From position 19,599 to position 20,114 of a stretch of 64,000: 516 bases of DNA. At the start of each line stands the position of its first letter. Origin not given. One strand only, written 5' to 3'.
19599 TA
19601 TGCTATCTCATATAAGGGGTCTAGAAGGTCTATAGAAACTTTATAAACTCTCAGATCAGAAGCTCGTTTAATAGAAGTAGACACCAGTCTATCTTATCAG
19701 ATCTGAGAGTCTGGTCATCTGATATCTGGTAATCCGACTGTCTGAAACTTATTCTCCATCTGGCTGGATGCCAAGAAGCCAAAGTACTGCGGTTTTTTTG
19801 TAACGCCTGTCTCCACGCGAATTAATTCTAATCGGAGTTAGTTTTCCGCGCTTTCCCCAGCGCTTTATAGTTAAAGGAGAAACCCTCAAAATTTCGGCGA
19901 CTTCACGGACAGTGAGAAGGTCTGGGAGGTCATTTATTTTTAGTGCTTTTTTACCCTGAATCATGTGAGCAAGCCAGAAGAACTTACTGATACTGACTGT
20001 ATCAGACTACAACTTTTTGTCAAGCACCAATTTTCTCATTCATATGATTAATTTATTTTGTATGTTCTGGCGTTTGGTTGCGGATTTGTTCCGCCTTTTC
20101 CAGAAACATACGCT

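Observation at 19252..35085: Dispersed CAGAT-rich repeat: split in an intergenic region beside an excisionase-like gene, contiguous inside the argS coding sequence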

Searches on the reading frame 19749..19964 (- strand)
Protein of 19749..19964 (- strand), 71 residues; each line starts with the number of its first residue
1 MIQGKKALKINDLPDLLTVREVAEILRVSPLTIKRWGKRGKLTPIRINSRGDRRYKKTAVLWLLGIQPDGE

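Call 11: search_protein_families(library=pfam, proteins=[window:19749-19964:-], max_evalue=0.01)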
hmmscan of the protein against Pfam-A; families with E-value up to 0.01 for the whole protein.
window:19749-19964:- (71 aa): 5 families
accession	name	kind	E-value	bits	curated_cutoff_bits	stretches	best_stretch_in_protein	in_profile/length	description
PF13411.12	MerR_1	-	6.7e-11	42.6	21.6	1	18-67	2-50/69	MerR HTH family regulatory protein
PF12728.13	HTH_17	-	4.9e-09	36.8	27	1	16-60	1-43/51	Helix-turn-helix domain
PF00376.29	MerR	-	3e-07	30.6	28.2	1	18-55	1-38/38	MerR family regulatory protein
PF13542.12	HTH_Tnp_ISL3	-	0.0059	16.5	27.4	0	18-36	28-46/51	Helix-turn-helix domain of transposase family ISL3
PF13384.12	HTH_23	-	0.0063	16.7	24.6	0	13-36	14-37/50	Homeodomain-like domain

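Call 15: find_encoding_contigs(protein=window:19749-19964:-, flank=10000, max_places=10)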
Protein window:19749-19964:- (71 aa): 23 contigs read that carry it; 10 places shown.
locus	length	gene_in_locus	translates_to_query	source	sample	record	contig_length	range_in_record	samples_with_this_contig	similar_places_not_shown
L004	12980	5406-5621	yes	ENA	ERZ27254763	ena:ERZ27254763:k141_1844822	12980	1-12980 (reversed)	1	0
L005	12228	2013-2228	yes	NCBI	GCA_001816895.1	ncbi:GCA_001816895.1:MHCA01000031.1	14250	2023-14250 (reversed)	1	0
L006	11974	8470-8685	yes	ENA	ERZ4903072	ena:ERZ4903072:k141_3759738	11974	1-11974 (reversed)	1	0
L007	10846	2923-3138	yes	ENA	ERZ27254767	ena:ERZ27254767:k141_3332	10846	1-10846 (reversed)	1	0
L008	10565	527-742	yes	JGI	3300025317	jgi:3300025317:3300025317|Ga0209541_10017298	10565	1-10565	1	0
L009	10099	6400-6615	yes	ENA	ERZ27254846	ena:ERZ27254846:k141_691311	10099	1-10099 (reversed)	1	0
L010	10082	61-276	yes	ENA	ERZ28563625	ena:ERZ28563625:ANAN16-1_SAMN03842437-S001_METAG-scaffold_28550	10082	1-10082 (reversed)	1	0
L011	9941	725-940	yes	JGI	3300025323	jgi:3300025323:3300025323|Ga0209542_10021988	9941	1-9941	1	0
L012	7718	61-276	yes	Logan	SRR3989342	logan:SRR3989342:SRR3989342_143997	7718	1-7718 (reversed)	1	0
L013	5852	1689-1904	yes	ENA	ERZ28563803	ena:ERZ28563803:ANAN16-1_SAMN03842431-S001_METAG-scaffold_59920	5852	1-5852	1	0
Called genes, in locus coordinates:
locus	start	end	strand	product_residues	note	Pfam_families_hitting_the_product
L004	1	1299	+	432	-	?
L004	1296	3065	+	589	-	PF00404:Dockerin_1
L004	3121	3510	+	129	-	PF05635:23S_rRNA_IVP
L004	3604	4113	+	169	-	PF00963:Cohesin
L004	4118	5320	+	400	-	PF00963:Cohesin (weak), PF17936:Big_6, PF19077:Big_13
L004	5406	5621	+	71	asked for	PF12728:HTH_17, PF00376:MerR (weak), PF13411:MerR_1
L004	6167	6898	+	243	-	PF14402:7TM_transglut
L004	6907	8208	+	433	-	PF14397:ATPgrasp_ST, PF02655:ATP-grasp_3 (faint), PF08443:RimK (weak)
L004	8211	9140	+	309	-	PF14398:ATPgrasp_YheCD (faint), PF02655:ATP-grasp_3, PF08443:RimK, PF14397:ATPgrasp_ST (faint), PF02955:GSH-S_ATP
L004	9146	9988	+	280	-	PF14397:ATPgrasp_ST (weak), PF08443:RimK, PF14398:ATPgrasp_YheCD (weak)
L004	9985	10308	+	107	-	-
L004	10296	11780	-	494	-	PF08014:MATCAP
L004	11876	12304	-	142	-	PF16320:Ribosomal_L12_N, PF00542:Ribosomal_L12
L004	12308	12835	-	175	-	PF00466:Ribosomal_L10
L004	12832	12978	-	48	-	?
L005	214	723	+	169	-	PF00963:Cohesin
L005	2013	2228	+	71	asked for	PF12728:HTH_17, PF00376:MerR (weak), PF13411:MerR_1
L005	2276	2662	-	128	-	PF05635:23S_rRNA_IVP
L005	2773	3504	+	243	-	PF14402:7TM_transglut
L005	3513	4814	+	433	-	PF14397:ATPgrasp_ST, PF02655:ATP-grasp_3 (faint), PF08443:RimK (weak)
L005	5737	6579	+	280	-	PF14397:ATPgrasp_ST (weak), PF08443:RimK, PF14398:ATPgrasp_YheCD (weak)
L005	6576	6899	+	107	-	-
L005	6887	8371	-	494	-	PF08014:MATCAP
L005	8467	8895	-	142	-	PF16320:Ribosomal_L12_N, PF00542:Ribosomal_L12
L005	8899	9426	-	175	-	PF00466:Ribosomal_L10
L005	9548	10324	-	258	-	PF00687:Ribosomal_L1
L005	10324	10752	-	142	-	PF03946:Ribosomal_L11_N, PF00298:Ribosomal_L11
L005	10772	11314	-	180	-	PF02357:NusG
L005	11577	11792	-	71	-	PF00584:SecE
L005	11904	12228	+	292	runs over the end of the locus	PF00483:NTP_transferase, PF12804:NTP_transf_3 (weak)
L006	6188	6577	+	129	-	PF05635:23S_rRNA_IVP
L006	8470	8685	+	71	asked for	PF12728:HTH_17, PF00376:MerR (weak), PF13411:MerR_1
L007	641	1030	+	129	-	PF05635:23S_rRNA_IVP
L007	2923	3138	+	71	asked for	PF12728:HTH_17, PF00376:MerR (weak), PF13411:MerR_1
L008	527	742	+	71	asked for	PF12728:HTH_17, PF00376:MerR (weak), PF13411:MerR_1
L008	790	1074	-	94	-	PF05635:23S_rRNA_IVP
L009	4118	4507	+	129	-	PF05635:23S_rRNA_IVP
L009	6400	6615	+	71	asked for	PF12728:HTH_17, PF00376:MerR (weak), PF13411:MerR_1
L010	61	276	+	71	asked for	PF12728:HTH_17, PF00376:MerR (weak), PF13411:MerR_1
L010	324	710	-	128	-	PF05635:23S_rRNA_IVP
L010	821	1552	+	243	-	PF14402:7TM_transglut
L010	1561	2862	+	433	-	PF14397:ATPgrasp_ST, PF02655:ATP-grasp_3 (faint), PF08443:RimK (weak)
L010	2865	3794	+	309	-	PF18030:Rimk_N (weak), PF14398:ATPgrasp_YheCD (faint), PF02655:ATP-grasp_3, PF08443:RimK, PF14397:ATPgrasp_ST (faint), PF02955:GSH-S_ATP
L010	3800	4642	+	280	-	PF14397:ATPgrasp_ST (weak), PF08443:RimK, PF14398:ATPgrasp_YheCD (weak)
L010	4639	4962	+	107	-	-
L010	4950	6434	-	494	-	PF08014:MATCAP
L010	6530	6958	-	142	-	PF16320:Ribosomal_L12_N, PF00542:Ribosomal_L12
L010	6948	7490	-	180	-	PF00466:Ribosomal_L10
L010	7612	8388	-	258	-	PF00687:Ribosomal_L1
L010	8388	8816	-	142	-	PF03946:Ribosomal_L11_N, PF00298:Ribosomal_L11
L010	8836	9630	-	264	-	PF02357:NusG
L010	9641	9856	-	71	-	PF00584:SecE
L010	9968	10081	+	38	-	?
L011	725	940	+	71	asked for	PF12728:HTH_17, PF00376:MerR (weak), PF13411:MerR_1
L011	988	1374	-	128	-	PF05635:23S_rRNA_IVP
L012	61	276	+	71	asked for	PF12728:HTH_17, PF00376:MerR (weak), PF13411:MerR_1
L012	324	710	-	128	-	PF05635:23S_rRNA_IVP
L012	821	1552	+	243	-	PF14402:7TM_transglut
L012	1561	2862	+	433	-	PF14397:ATPgrasp_ST, PF02655:ATP-grasp_3 (faint), PF08443:RimK (weak)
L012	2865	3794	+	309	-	PF14398:ATPgrasp_YheCD (faint), PF02655:ATP-grasp_3, PF08443:RimK, PF14397:ATPgrasp_ST (faint), PF02955:GSH-S_ATP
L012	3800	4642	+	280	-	PF14397:ATPgrasp_ST (weak), PF08443:RimK, PF14398:ATPgrasp_YheCD (weak)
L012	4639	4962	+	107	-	-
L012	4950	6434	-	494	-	PF08014:MATCAP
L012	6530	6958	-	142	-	PF16320:Ribosomal_L12_N, PF00542:Ribosomal_L12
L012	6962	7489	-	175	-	PF00466:Ribosomal_L10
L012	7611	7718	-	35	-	?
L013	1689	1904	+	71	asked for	PF12728:HTH_17, PF00376:MerR (weak), PF13411:MerR_1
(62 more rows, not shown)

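Call 35: find_homologous_proteins(query=L005:2276-2662:-, max_evalue=0.001)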
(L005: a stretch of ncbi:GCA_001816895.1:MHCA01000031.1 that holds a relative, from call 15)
Query L005:2276-2662:- (128 aa): 24 proteins with E <= 0.001 among 27 candidates.
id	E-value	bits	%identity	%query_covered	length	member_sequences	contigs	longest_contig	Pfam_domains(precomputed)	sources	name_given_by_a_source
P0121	7.6e-76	270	99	100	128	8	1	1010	PF05635.18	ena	-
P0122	1.9e-58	214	82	97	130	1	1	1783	PF05635.18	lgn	-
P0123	4.1e-53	196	71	97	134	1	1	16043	PF05635.18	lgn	-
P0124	5.3e-51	190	69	97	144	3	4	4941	PF05635.18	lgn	-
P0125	2.3e-50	188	70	97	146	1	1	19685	PF05635.18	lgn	-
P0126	1.8e-48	181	69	97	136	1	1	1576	PF05635.18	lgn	-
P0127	4.0e-48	180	68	97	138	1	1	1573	PF05635.18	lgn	-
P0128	1.1e-47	179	65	97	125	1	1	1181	PF05635.18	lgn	-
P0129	3.3e-46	174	62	99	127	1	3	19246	PF05635.18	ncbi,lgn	-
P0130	6.7e-46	173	62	97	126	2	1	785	PF05635.18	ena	-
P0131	9.5e-46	173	62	97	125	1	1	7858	PF05635.18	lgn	-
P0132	1.2e-44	169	64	97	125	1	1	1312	PF05635.18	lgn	-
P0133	2.3e-44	168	64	95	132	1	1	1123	PF05635.18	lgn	-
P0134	2.4e-44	168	61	99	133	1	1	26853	PF05635.18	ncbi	ncbi:MAG: four helix bundle protein [Bacteroidota bacterium]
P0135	3.0e-44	168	63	98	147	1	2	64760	PF05635.18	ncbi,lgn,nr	ncbi:four helix bundle protein [Candidatus Microgenomates bacterium]|nr:four helix bundle protein [C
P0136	7.3e-44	167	61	99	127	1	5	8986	PF05635.18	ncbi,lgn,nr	ncbi:four helix bundle protein [Candidatus Microgenomates bacterium]|nr:four helix bundle protein [C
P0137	9.6e-44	166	61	99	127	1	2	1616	PF05635.18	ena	-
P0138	1.1e-42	163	64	95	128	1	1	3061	PF05635.18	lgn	-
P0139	4.7e-41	157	58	97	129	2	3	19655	PF05635.18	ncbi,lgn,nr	ncbi:four helix bundle protein [Candidatus Curtissbacteria bacterium]|nr:four helix bundle protein [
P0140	5.4e-41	157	59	98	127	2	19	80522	PF05635.18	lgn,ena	-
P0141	1.0e-40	156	60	97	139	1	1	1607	PF05635.18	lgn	-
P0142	9.8e-40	153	59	96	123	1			PF05635.18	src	-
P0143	2.2e-38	149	62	88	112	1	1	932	PF05635.18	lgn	-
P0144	1.1e-32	130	58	84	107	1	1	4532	PF05635.18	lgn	-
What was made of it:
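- On PF05635 / TIGR02436 four-helix-bundle ('23S rRNA intervening sequence protein', S23p) - for the cargo gene: Homologues carry precomputed PF05635 (call 35).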

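Call 37: find_related_loci(query=A6, collection=genome_contigs, flank=2500)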
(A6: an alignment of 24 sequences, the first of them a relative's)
Query A6 (128 aa) in genome_contigs; peptide patterns used: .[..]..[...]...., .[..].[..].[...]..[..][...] (x = any residue, [..] = any of these).
48 stretches matched a pattern; 8 encode a relative of the query (tblastn E <= 1e-3); 8 distinct loci.
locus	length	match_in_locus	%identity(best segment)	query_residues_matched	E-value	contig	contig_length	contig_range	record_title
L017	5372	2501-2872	60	1-124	1e-52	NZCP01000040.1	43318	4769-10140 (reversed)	MAG: Candidatus Woesebacteria bacterium isolate ARS1183 MHASMcontig_197037, whole genome shotgun sequence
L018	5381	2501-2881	61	1-127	3e-52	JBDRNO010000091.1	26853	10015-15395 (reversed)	MAG: Bacteroidota bacterium isolate MEGAHIT-group-1.892 k141_11722253, whole genome shotgun sequence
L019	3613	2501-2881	60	1-127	4e-51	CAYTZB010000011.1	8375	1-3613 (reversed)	MAG TPA_asm: uncultured Gammaproteobacteria bacterium isolate binchicken_co134_900 genome assembly, contig: NODE_19010_l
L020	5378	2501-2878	58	1-126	5e-50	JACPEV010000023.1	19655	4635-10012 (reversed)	MAG: Candidatus Curtissbacteria bacterium isolate NC_groundwater_344_Ag_B-0.1um_41_20 GD18-4_B1_scaffold_1185853, whole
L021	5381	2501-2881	56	1-127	1e-47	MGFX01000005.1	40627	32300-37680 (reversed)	MAG: Candidatus Woesebacteria bacterium RBG_16_42_24 RBG_16_scaffold_200, whole genome shotgun sequence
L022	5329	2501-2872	56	1-124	5e-46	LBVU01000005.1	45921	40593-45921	MAG: Candidatus Woesebacteria bacterium GW2011_GWB1_39_10 UT17_C0005, whole genome shotgun sequence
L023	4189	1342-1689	60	1-116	2e-45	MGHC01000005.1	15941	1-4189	MAG: Candidatus Woesebacteria bacterium RIFCSPLOWO2_01_FULL_39_10 rifcsplowo2_01_scaffold_11477, whole genome shotgun se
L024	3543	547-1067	60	4-124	7e-40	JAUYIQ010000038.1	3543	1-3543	MAG: Candidatus Curtissbacteria bacterium isolate C24_metabat.bin.101_sub C24_k141_179350, whole genome shotgun sequence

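Call 47: search_solved_structures(query=A6, max_evalue=1)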
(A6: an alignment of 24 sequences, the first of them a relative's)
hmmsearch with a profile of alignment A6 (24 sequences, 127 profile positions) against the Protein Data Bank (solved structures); distinct sequences matched with E-value up to 1: 6.
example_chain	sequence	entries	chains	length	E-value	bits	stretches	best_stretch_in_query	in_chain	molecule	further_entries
2gsc_A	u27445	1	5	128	0.00077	22.5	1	9-79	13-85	Putative uncharacterized protein XCC0516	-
9qdr_A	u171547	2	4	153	0.08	16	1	9-118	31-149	MarR family transcriptional regulator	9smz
3cpk_A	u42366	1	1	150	0.67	13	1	38-81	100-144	Uncharacterized protein Q7W7N7_BORPA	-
2k2e_A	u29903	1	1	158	0.71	12.9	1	38-81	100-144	Uncharacterized protein BP2786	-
4u3s_B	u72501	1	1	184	0.94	12.6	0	46-104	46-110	Cellulosomal scaffoldin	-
4wi0_B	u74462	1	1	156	0.95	12.5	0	46-104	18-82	Cellulosomal scaffoldin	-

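Call 48: search_protein_families(library=ncbifam, proteins=[P0121, window:19749-19964:-, L004:3121-3510:+], max_evalue=0.01)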
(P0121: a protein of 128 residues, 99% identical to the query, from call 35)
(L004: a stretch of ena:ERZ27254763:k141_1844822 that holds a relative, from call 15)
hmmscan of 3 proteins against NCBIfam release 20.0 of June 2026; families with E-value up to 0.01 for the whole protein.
P0121 (128 aa): 3 families
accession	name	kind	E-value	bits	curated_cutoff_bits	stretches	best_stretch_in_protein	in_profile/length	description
TIGR02436.1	TIGR02436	subfamily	2e-10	40.9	24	1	13-117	2-105/109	four helix bundle protein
NF008912.0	PRK12275.1-6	subfamily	2.5e-09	37.2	124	1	8-118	4-109/117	hypothetical protein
NF008911.0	PRK12275.1-2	subfamily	8e-06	26.3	137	1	6-115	3-110/118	hypothetical protein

window:19749-19964:- (71 aa): 3 families
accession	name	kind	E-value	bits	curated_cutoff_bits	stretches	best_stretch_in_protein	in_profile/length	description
NF033787.1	HTH_BldC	subfamily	8.6e-12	44.7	77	1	16-64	2-49/49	BldC family transcriptional regulator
TIGR01764.1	excise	domain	2.7e-06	27.6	28.8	1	16-60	1-43/49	excisionase family DNA-binding protein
NF033518.0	transpos_IS607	equivalog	0.00028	20.5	110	1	21-65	2-45/187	IS607 family transposase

L004:3121-3510:+ (129 aa): 3 families
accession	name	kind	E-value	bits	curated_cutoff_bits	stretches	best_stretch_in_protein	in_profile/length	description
TIGR02436.1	TIGR02436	subfamily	9.9e-21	74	24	1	22-127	3-107/109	four helix bundle protein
NF008912.0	PRK12275.1-6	subfamily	1.1e-05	25.5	124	1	41-127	25-110/117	hypothetical protein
NF008911.0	PRK12275.1-2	subfamily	8.4e-05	23.1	137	1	48-127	36-114/118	hypothetical protein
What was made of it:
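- On PF05635 / TIGR02436 four-helix-bundle ('23S rRNA intervening sequence protein', S23p) - for the cargo gene: The intact orthologue P0121 scores 40.9 bits against TIGR02436, cutoff 24 (call 48).
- On BldC family (for the neighbouring HTH): The E-value of 8.6e-12 makes it the best-scoring family (call 48).
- The HTH matches the BldC family (NF033787, E = 8.6e-12) and excisionase-type HTH models (calls 11, 48). The BldC score (44.7 bits) is below the curated cutoff of 77 (call 48). The neighbour has an excisionase-type HTH fold (call 48).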

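Call 49: search_protein_families(library=padloc, proteins=[P0121, window:19749-19964:-, L004:3121-3510:+], max_evalue=0.01)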
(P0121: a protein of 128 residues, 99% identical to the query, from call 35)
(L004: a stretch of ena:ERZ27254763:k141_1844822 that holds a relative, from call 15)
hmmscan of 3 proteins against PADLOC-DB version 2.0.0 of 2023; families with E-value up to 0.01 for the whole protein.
P0121 (128 aa): 0 families

window:19749-19964:- (71 aa): 1 family
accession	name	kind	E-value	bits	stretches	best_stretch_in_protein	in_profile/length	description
PDLC04133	mad1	-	4.8e-10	37.6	1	16-63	5-50/60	mads_1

L004:3121-3510:+ (129 aa): 0 families

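Call 67: find_encoding_contigs(protein=P0140, flank=10000, max_places=6)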
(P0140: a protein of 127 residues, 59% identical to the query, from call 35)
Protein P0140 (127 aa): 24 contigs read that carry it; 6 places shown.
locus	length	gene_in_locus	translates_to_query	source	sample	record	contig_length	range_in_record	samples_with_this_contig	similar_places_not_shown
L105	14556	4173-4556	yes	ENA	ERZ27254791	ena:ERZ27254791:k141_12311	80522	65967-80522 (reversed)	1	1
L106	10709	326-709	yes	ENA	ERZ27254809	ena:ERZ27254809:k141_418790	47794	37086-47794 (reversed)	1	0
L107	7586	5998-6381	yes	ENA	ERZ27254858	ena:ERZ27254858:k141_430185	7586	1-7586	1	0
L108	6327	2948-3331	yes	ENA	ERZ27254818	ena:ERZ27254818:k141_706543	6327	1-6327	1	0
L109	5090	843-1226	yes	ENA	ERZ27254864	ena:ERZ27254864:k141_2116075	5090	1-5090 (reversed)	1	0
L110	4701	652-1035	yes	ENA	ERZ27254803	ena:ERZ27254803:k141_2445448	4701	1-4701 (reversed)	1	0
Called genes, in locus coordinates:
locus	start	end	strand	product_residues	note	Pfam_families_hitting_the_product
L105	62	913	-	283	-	PF00687:Ribosomal_L1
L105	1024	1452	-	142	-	PF03946:Ribosomal_L11_N, PF00298:Ribosomal_L11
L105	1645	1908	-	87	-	-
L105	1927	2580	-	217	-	PF02357:NusG, PF00467:KOW (weak)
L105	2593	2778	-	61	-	PF00584:SecE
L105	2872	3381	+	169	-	-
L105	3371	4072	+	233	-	PF01351:RNase_HII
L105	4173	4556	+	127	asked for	PF05635:23S_rRNA_IVP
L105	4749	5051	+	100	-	-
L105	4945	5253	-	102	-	-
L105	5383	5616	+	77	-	-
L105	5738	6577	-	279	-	-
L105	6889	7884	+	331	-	-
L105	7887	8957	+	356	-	-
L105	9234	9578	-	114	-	-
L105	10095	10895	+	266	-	-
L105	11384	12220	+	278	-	-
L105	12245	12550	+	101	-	-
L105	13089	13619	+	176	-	-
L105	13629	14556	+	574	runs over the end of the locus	-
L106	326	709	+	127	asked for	PF05635:23S_rRNA_IVP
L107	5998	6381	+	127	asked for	PF05635:23S_rRNA_IVP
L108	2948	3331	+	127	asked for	PF05635:23S_rRNA_IVP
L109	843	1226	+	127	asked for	PF05635:23S_rRNA_IVP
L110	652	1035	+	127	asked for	PF05635:23S_rRNA_IVP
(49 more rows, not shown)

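Call 73: search_dna_similar(query=L004:3121-3507:+, collection=plasmids, mode=protein, max_evalue=0.00001, max_rows=40)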
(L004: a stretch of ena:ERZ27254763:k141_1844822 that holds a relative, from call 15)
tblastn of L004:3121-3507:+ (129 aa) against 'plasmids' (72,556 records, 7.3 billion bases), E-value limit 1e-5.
Records with a match: 25; places in all: 32; records where one place covers at least 80% of the query: 0.
Best place of each record, by identity: <60% 25.
By first word of the organism name: Nostoc 14; Planktothrix 3; Bernardetia 1; Anabaena 1; Aulosira 1; Candidatus 1; Pseudanabaena 1; Gloeocapsa 1; Dolichospermum 1; Euhalothece 1.
By predicted mobility (MOB-suite, as given by PLSDB): non-mobilizable 12; conjugative 8; mobilizable 5.
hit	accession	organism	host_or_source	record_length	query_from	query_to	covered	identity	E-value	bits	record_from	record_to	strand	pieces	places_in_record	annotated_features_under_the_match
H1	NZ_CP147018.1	Bernardetia sp. Wsw4-3y2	Red alga,Red algae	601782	19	104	67%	40.7%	3e-9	60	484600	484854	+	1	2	four helix bundle protein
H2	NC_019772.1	Anabaena cylindrica PCC 7122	water, most likely pond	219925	19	99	63%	42.9%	1e-9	61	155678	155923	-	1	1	four helix bundle protein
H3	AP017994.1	Planktothrix agardhii NIES-204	-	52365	22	97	59%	44.7%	2e-10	64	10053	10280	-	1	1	hypothetical protein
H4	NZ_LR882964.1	Planktothrix agardhii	-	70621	22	97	59%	44.7%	2e-10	64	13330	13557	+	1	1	four helix bundle protein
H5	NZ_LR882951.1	Planktothrix agardhii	-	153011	22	97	59%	44.7%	2e-10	64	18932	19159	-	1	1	four helix bundle protein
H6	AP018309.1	Aulosira laxa NIES-50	-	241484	12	98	67%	38.9%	3e-8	57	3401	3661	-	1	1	hypothetical protein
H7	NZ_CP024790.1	Nostoc flagelliforme CCNUN1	cell culture,desert soil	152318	15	99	66%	39.8%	2e-9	61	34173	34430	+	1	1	four helix bundle protein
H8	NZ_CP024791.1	Nostoc flagelliforme CCNUN1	cell culture,desert soil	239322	15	99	66%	39.8%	2e-9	61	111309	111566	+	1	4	four helix bundle protein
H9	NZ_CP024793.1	Nostoc flagelliforme CCNUN1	cell culture,desert soil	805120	15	99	66%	39.8%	2e-9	61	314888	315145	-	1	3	four helix bundle protein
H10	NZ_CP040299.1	Nostoc sp. TCL26-01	Leiosporoceros dussii,pure culture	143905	19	99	63%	40.2%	1e-9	62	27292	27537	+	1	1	four helix bundle protein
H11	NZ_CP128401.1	Candidatus Chlorohelix allophototropha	Single colony of Candidatus Chlorohelix ...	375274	14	99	67%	37.2%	3e-9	61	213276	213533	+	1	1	four helix bundle protein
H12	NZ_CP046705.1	Nostoc sp. ATCC 53789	-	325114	14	99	67%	34.1%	1e-6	53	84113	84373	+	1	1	four helix bundle protein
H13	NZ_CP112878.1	Pseudanabaena galeata CCNP1313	-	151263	18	99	64%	35.4%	2e-9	61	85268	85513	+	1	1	four helix bundle protein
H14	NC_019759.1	Gloeocapsa sp. PCC 7428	-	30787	23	99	60%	37.7%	9e-7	53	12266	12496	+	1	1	four helix bundle protein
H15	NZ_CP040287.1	Nostoc sp. C057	Phaeoceros,pure culture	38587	34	99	51%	42.6%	2e-6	52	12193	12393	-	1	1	four helix bundle protein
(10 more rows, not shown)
